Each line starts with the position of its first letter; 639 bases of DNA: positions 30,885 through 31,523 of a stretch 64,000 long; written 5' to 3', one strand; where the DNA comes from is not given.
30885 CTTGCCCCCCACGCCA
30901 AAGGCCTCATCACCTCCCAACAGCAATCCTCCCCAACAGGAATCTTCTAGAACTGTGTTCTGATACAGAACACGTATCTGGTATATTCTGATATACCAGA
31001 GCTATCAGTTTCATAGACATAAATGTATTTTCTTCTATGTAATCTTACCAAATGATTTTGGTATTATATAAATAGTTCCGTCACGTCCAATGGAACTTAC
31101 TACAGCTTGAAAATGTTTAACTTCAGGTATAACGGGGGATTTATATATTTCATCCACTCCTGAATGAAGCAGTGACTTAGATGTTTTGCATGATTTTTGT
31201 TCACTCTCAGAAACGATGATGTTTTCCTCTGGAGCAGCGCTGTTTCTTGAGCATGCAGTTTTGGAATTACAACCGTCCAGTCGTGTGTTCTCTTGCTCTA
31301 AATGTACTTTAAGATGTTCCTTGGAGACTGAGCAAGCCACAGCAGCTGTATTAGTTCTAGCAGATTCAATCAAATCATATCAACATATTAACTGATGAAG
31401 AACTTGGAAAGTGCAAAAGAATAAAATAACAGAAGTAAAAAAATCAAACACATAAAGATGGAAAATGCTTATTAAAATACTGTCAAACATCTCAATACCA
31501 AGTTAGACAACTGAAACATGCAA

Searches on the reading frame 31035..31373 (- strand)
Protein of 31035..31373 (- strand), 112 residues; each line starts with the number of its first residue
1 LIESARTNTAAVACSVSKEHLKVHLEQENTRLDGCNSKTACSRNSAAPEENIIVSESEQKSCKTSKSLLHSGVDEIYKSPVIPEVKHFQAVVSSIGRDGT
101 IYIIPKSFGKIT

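Call 12: find_homologous_proteins(query=window:31035-31373:-, max_evalue=1e-10)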
Query window:31035-31373:- (112 aa): 12 proteins with E <= 1e-10 among 13 candidates.
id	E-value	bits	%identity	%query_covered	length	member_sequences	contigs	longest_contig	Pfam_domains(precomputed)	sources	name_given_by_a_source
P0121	1.1e-48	182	78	100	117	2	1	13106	-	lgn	-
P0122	1.2e-48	182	78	100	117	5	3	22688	-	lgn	-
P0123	6.9e-47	176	75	100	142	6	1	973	-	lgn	-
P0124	4.5e-45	170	71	100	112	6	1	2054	-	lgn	-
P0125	2.5e-43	165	74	100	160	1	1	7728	-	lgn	-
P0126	7.3e-43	163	71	100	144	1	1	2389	-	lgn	-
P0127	8.4e-43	163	70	99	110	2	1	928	-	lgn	-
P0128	2.3e-41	158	70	100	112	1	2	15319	-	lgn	-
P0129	7.5e-39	150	68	100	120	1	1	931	-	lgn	-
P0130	1.1e-38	150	69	98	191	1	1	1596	-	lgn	-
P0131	1.9e-37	146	67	100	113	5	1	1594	-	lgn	-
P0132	4.7e-36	141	64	100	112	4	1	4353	-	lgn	-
